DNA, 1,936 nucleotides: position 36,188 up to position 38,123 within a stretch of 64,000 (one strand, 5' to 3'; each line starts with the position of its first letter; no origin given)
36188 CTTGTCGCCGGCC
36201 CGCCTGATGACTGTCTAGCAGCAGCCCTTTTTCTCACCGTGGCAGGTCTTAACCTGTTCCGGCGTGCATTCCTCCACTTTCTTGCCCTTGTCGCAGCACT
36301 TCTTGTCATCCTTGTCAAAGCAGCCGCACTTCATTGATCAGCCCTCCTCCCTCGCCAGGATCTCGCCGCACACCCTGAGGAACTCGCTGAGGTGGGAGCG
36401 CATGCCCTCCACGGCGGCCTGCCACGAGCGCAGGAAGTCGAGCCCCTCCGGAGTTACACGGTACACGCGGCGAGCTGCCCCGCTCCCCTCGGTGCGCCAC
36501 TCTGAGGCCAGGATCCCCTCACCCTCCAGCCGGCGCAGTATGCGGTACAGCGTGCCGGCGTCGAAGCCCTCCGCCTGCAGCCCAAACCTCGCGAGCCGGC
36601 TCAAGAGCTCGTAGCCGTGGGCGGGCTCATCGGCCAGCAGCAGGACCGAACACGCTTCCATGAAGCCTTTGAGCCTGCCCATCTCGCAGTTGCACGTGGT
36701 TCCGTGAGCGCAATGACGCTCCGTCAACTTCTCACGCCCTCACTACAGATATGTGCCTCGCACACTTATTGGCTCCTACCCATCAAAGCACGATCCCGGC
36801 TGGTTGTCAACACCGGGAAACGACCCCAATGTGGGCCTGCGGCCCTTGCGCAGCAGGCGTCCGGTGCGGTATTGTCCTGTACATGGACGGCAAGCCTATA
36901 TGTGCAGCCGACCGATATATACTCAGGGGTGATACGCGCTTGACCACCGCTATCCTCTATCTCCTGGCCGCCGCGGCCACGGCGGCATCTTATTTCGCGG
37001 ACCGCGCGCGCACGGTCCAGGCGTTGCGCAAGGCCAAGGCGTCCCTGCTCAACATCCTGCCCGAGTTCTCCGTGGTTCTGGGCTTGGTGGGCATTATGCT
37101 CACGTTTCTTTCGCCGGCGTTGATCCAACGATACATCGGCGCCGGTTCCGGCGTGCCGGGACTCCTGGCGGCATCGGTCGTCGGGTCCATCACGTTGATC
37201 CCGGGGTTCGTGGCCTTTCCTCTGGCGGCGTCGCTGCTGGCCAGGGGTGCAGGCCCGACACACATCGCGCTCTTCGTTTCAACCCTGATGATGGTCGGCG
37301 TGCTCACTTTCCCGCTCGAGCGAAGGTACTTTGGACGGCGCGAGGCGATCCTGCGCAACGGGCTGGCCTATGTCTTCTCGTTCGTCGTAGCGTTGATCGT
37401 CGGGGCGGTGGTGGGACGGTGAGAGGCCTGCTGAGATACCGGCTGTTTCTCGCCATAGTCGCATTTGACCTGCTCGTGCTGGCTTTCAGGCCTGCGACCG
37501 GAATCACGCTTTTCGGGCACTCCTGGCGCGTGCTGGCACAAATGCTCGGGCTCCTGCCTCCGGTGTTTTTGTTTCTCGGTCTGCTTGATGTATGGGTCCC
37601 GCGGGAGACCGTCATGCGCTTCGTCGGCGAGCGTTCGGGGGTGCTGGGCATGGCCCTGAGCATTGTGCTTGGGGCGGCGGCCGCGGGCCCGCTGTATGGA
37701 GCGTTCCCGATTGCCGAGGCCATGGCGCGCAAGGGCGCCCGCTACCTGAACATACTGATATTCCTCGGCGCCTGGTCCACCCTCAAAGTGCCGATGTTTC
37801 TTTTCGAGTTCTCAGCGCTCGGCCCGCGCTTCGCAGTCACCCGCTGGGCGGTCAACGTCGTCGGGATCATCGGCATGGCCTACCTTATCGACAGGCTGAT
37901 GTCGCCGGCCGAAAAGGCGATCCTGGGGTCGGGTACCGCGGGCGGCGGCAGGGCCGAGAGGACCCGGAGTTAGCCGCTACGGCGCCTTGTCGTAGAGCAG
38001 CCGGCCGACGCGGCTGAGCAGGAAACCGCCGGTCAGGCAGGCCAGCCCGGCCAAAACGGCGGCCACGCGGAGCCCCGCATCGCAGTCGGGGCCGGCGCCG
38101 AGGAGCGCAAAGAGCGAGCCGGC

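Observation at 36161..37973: Unannotated 39-aa Cys-rich peptide co-transcribed with a Cys/His-extended PadR regulator, divergent from a split DUF318 permease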

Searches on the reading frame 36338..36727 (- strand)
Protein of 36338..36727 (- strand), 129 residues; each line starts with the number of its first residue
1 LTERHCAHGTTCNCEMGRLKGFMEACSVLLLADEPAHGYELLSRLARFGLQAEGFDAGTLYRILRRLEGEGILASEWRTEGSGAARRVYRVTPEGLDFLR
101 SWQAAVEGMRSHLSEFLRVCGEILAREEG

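Call 3: search_protein_families(library=pfam, proteins=[window:36338-36727:-], max_evalue=0.01)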
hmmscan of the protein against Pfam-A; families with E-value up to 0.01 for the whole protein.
window:36338-36727:- (129 aa): 2 families
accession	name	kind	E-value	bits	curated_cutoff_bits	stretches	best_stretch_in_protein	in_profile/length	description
PF03551.20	PadR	-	1.2e-16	60.9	27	1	30-99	4-73/75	Transcriptional regulator PadR-like family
PF13814.12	Replic_Relax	-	0.0031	18.1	25.3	1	52-104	25-75/191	Replication-relaxation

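Call 4: search_protein_families(library=ncbifam, proteins=[window:36338-36727:-], max_evalue=0.01)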
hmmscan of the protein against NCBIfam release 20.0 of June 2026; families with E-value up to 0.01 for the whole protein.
window:36338-36727:- (129 aa): 4 families
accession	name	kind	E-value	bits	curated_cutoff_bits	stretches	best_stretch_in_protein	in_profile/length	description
TIGR02719.1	repress_PhaQ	equivalog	2.5e-16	60.2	139.35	1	17-123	19-123/138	poly-beta-hydroxybutyrate-responsive repressor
TIGR03433.1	padR_acidobact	paralog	2.1e-12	47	101.8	1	30-115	12-97/101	PadR family transcriptional regulator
NF006931.0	PRK09416.1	equivalog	6.1e-11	42.6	112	1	30-114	51-130/135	PadR family transcriptional regulator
NF053635.1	TransRegRv3488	equivalog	4.5e-09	36.4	140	1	35-110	21-92/98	Rv3488 family transcriptional regulator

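Call 16: find_homologous_proteins(query=window:36338-36727:-, max_evalue=0.00001)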
Query window:36338-36727:- (129 aa): 13 proteins with E <= 0.00001 among 82 candidates.
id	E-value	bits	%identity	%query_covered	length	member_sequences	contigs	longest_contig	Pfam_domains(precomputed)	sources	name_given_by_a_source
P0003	3.4e-67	242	100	88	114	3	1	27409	PF03551.21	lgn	-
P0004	4.9e-67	242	85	100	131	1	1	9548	PF03551.21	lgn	-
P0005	4.9e-62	226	84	94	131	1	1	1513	PF03551.21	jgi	jgi:PadR family transcriptional regulator, regulatory protein PadR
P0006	9.4e-60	218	80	100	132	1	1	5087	PF03551.21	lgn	-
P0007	1.5e-59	218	79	100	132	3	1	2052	PF03551.21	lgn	-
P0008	3.4e-19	87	38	98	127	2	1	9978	PF03551.21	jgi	jgi:PadR family transcriptional regulator PadR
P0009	3.4e-15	74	47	76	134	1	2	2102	PF03551.21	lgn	-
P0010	3.2e-12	64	52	50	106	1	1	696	PF03551.21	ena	-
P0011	3.6e-11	61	40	83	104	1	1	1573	PF03551.21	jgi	jgi:PadR family transcriptional regulator, regulatory protein PadR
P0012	4.2e-11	61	37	84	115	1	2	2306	PF03551.21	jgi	jgi:PadR family transcriptional regulator PadR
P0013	1.7e-8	52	41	59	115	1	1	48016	PF03551.21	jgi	jgi:PadR family transcriptional regulator PadR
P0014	2.8e-8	52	47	54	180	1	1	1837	PF03551.21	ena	-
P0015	4.8e-6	45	43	60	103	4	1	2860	PF03551.21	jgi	-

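Call 18: find_encoding_contigs(protein=P0008, flank=6000)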
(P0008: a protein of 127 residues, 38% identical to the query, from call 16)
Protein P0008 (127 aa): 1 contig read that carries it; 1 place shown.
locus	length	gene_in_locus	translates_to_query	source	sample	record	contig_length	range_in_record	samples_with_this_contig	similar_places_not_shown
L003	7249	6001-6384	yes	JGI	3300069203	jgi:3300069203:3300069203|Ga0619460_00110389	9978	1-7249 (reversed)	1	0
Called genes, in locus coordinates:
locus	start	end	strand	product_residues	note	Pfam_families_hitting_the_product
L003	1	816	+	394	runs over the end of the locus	PF01757:Acyl_transf_3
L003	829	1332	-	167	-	PF00583:Acetyltransf_1, PF13508:Acetyltransf_7, PF13673:Acetyltransf_10 (weak), PF08445:FR47 (weak)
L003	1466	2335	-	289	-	PF01145:Band_7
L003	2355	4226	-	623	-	PF26550:Tricorn_2nd (faint), PF07676:PD40 (faint), PF26549:Tricorn_N (weak), PF20434:BD-FAE, PF12146:Hydrolase_4 (faint), PF00326:Peptidase_S9, PF01738:DLH (weak)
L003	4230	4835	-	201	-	PF24961:NfeD_membrane, PF01957:NfeD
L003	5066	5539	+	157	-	-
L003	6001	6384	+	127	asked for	PF03551:PadR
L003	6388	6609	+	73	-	-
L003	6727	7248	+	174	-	?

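Call 19: find_encoding_contigs(protein=P0006, flank=6000)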
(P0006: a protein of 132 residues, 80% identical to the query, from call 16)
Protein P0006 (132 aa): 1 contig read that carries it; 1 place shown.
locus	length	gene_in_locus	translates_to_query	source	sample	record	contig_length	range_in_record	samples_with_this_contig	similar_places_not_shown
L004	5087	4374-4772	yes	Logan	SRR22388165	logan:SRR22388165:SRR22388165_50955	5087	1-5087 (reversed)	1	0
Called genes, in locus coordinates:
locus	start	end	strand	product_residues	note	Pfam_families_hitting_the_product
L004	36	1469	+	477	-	PF09861:Lar_N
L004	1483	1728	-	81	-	-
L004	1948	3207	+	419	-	PF07690:MFS_1, PF13347:MFS_2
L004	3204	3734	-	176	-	PF03773:ArsP_1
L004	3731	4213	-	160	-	PF03773:ArsP_1 (weak)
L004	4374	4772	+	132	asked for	PF03551:PadR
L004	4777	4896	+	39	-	-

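Call 20: find_encoding_contigs(protein=P0007, flank=6000)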
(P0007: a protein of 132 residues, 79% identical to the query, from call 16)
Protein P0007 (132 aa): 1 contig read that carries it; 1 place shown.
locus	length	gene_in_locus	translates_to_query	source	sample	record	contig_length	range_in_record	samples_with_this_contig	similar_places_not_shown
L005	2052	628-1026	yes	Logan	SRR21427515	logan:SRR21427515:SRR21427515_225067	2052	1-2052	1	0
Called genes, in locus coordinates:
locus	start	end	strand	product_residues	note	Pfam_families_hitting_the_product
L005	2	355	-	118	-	?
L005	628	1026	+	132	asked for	PF03551:PadR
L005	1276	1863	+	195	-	PF02572:CobA_CobO_BtuR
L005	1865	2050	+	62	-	?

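Call 21: find_encoding_contigs(protein=P0005, flank=6000)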
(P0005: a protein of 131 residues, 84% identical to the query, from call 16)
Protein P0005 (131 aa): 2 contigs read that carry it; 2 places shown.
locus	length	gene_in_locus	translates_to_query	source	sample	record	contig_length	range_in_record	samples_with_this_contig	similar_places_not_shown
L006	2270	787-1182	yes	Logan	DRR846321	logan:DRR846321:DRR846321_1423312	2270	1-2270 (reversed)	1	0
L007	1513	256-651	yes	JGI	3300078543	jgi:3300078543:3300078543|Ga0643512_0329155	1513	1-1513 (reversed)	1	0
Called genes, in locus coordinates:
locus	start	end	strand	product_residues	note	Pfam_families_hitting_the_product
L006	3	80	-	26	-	?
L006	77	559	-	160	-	PF03773:ArsP_1 (weak)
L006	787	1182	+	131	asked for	PF03551:PadR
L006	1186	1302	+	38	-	-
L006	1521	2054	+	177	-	PF02572:CobA_CobO_BtuR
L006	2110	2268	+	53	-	?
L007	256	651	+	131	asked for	PF03551:PadR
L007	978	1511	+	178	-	?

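Call 24: search_protein_families(library=pfam, proteins=[P0008], max_evalue=10)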
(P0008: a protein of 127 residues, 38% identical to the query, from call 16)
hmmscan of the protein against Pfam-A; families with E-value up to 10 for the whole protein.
P0008 (127 aa): 4 families
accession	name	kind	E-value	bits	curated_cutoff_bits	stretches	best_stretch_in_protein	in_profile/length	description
PF03551.20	PadR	-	2.1e-17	63.3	27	1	29-98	3-74/75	Transcriptional regulator PadR-like family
PF22194.2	F-93_WHD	-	0.029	14.9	28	1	54-93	28-62/62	F-93, winged-helix domain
PF13814.12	Replic_Relax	-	0.034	14.7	25.3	1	52-113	25-88/191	Replication-relaxation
PF01638.23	HxlR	-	0.11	12.8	20.8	1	61-95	39-71/91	HxlR-like helix-turn-helix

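Call 25: search_protein_families(library=ncbifam, proteins=[P0008], max_evalue=10)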
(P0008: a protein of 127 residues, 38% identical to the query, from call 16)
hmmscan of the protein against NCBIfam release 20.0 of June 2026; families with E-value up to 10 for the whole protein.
P0008 (127 aa): 6 families
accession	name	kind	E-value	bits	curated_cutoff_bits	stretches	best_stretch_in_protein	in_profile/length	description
TIGR02719.1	repress_PhaQ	equivalog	5.8e-25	88.2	139.35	1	4-121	5-123/138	poly-beta-hydroxybutyrate-responsive repressor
TIGR03433.1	padR_acidobact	paralog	1.8e-09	37.6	101.8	1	28-115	10-99/101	PadR family transcriptional regulator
NF006931.0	PRK09416.1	equivalog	7.6e-09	35.9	112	1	27-115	47-133/135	PadR family transcriptional regulator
NF053635.1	TransRegRv3488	equivalog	9.1e-07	29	140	1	33-106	19-90/98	Rv3488 family transcriptional regulator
NF041230.1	BagL_FevM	exception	0.011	15.8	230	1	18-119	34-130/145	MarR family transcriptional regulator BagL/FevM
TIGR02337.1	HpaR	equivalog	0.034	14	121.2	1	59-117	60-116/130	homoprotocatechuate degradation operon regulator HpaR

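Call 26: find_related_loci(query=A1, collection=genome_contigs, flank=4000)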
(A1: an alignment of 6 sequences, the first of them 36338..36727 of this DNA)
Query A1 (129 aa) in genome_contigs; peptide patterns used: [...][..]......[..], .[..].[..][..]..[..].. (x = any residue, [..] = any of these).
358 stretches matched a pattern; 239 encode a relative of the query (tblastn E <= 1e-3); the best 80 are kept; 80 distinct loci.
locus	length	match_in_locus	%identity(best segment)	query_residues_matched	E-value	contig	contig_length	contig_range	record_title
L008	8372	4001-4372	47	8-129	6e-27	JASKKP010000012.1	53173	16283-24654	MAG: Bacillota bacterium isolate DJKA57_NP-J24_bin.10 scaffold_39, whole genome shotgun sequence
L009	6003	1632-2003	46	8-129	1e-26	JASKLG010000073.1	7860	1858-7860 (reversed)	MAG: Bacillota bacterium isolate DJKA70_ANT-KO_bin.42 scaffold_2334, whole genome shotgun sequence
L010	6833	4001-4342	41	6-117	1e-26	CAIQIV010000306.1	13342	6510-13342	MAG: uncultured Chloroflexi bacterium isolate LaPlata_bin-0303 genome assembly, contig: bin-0303:306/865, whole genome s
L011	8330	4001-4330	44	7-117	2e-26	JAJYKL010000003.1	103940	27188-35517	MAG: Chloroflexi bacterium isolate DBS2-1.bin38 NODE_326_length_103940_cov_2.645921, whole genome shotgun sequence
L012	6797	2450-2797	46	1-117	2e-26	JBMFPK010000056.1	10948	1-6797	MAG: Chloroflexia bacterium isolate KM4338-61 NODE_56_length_10948_cov_3.012694, whole genome shotgun sequence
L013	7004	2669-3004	41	4-118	4e-26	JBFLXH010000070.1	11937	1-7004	MAG: Bacillota bacterium isolate MAG053 MAG053_70, whole genome shotgun sequence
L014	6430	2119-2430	45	12-117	1e-25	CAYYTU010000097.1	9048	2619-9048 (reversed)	MAG TPA_asm: uncultured Anaerolineales bacterium isolate binchicken_co17_286 genome assembly, contig: NODE_15824_length_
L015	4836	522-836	43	12-117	2e-25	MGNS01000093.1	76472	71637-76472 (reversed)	MAG: Chloroflexi bacterium RBG_16_57_11 RBG_16_scaffold_2631, whole genome shotgun sequence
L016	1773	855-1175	42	9-117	2e-25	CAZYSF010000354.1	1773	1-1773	MAG TPA_asm: uncultured Anaerolineales bacterium isolate binchicken_co216_32 genome assembly, contig: k141_1683251, whol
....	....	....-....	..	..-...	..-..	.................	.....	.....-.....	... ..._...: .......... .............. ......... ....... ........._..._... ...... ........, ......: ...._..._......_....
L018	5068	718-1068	41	6-117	4e-25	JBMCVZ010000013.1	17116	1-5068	MAG: Chloroflexota bacterium isolate D4M11_63 NODE_1726_length_17116_cov_22.644218, whole genome shotgun sequence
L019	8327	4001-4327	50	13-117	4e-25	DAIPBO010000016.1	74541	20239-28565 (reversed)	MAG TPA_asm: Chloroflexota bacterium isolate CTOTU19791 NODE_295_length_74541_cov_12.189512, whole genome shotgun sequen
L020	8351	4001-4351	40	9-127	6e-25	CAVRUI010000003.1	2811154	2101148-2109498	MAG: uncultured Chloroflexia bacterium isolate MFD02809.bin.2.197 genome assembly, contig: contig_88281, whole genome sh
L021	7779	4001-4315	42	12-117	1e-24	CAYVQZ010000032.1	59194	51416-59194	MAG TPA_asm: uncultured bacterium isolate binchicken_co17_451 genome assembly, contig: NODE_1629_length_59194_cov_26.215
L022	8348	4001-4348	47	1-117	1e-24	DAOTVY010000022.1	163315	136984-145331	MAG TPA_asm: Chloroflexia bacterium isolate H111_92 k127_2120660, whole genome shotgun sequence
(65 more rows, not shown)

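Call 52: search_solved_structures(query=window:36338-36727:-, max_evalue=0.001)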
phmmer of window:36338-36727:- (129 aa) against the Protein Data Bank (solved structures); distinct sequences matched with E-value up to 0.001: 41.
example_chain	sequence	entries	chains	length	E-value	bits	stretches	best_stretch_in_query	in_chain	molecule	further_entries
2esh_A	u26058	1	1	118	6.5e-19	71.5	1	20-115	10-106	conserved hypothetical protein TM0937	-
4ejo_A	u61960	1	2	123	2e-14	57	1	28-122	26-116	Transcriptional regulator, PadR-like family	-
5h20_A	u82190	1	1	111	8e-11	45.3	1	16-108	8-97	Putative PadR-family transcriptional regulatory protein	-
5zhc_A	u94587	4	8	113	8.1e-10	42.1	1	31-109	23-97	Transcriptional regulator | Transcriptional regulator Rv3488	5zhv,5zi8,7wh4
4esb_A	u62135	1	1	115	1.7e-09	41.1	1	18-105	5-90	Transcriptional regulator, PadR family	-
9qbc_A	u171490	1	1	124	4.5e-09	39.7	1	13-101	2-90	PadR-family transcriptional regulator PadR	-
5dym_A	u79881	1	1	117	8.1e-09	38.8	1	18-115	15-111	PadR-family transcriptional regulator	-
9qbd_A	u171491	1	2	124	1.9e-08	37.6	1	13-101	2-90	PadR-family transcriptional regulator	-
8jxk_A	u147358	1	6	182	3.4e-08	36.8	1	24-96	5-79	Conserved protein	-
1xma_A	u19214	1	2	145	6.4e-07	32.7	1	19-102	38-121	Predicted transcriptional regulator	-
3f8b_A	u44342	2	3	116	2.3e-06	30.9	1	53-100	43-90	Transcriptional regulator, PadR-like family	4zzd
7qz5_A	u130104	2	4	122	2.6e-06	30.8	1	53-100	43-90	Transcriptional regulator, PadR-like family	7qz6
9gkr_A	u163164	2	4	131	2.6e-06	30.7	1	41-100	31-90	Transcriptional regulator, PadR-like family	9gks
9g51_A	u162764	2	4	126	2.7e-06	30.7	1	53-100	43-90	Transcriptional regulator, PadR-like family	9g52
3f8c_A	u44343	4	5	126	2.7e-06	30.7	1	53-100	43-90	Transcriptional regulator, PadR-like family | Transcriptional regulator PadR family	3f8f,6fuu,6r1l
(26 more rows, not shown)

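Call 72: predict_structure(alignment_id=A1)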
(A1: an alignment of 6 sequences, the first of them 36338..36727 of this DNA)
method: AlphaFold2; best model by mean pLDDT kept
length: 129 residues; sequences in the alignment: 6
mean_pLDDT: 84.3   pTM: 0.73
mean pLDDT of the five models: 84.3, 83.8, 83.2, 80.5, 79.1
residues with pLDDT >= 90: 77; 70-90: 33; 50-70: 6; < 50: 13
segments of 3 or more residues with pLDDT < 50: 1-13
pLDDT, mean of each block of 10 residues (from residue 1): 35 55 93 95 88 83 96 93 88 97 90 93 92
secondary structure, 60 per line:
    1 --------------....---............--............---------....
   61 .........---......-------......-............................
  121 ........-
elements in order: H15-18 H22-33 H38-47 H57-69 E73-78 E86-91 H93-128

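Call 74: find_encoding_contigs(protein=P0003, flank=3000, max_places=3)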
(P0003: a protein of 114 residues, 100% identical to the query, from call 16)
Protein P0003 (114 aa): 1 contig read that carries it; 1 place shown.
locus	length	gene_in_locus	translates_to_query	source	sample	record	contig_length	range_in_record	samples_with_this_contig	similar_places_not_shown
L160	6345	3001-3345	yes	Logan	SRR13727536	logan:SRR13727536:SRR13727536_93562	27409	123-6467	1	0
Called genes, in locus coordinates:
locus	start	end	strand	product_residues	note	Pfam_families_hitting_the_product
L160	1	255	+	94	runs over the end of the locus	-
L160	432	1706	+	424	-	PF07690:MFS_1, PF13347:MFS_2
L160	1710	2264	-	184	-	PF03773:ArsP_1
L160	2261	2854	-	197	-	-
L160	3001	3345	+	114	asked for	PF03551:PadR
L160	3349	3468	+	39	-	-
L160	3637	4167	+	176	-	PF02572:CobA_CobO_BtuR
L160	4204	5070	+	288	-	PF02633:Creatininase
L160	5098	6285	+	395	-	PF02515:CoA_transf_3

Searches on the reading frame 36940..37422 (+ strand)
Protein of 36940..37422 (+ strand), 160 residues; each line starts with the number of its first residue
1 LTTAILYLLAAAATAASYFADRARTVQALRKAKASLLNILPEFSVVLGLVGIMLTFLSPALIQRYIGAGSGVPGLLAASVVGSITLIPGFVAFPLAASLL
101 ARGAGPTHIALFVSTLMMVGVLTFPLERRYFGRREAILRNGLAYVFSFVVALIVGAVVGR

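Call 3: search_protein_families(library=pfam, proteins=[window:36940-37422:+], max_evalue=0.01)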
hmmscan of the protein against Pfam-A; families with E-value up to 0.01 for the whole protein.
window:36940-37422:+ (160 aa): 2 families
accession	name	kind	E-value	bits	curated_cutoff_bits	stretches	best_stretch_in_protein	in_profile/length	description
PF03773.19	ArsP_1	-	2.8e-05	23.9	32.3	1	33-156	10-133/294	Predicted permease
PF09990.14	DUF2231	-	0.0012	19.3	26.4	1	60-157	27-122/139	Predicted membrane protein (DUF2231)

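Call 4: search_protein_families(library=ncbifam, proteins=[window:36940-37422:+], max_evalue=0.01)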
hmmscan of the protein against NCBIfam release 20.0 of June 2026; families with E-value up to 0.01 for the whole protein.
window:36940-37422:+ (160 aa): 1 family
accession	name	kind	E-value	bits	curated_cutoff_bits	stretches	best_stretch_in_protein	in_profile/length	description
NF040736.1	efflux_SaoE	equivalog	0.0018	17.6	325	1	48-153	27-293/352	efflux transporter SaoE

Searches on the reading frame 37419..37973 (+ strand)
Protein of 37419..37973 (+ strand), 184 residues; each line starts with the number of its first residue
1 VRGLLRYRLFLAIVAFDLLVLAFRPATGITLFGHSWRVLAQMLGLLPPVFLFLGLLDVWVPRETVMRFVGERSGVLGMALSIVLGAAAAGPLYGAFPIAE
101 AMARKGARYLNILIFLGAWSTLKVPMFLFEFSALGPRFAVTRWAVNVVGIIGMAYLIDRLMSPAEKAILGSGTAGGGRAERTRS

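Call 3: search_protein_families(library=pfam, proteins=[window:37419-37973:+], max_evalue=0.01)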
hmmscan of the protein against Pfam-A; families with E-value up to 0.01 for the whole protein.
window:37419-37973:+ (184 aa): 1 family
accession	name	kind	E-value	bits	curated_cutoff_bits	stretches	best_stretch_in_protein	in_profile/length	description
PF03773.19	ArsP_1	-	4.5e-08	33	32.3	1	41-165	15-139/294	Predicted permease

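Call 4: search_protein_families(library=ncbifam, proteins=[window:37419-37973:+], max_evalue=0.01)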
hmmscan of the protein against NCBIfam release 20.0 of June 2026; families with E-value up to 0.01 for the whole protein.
window:37419-37973:+ (184 aa): 0 families
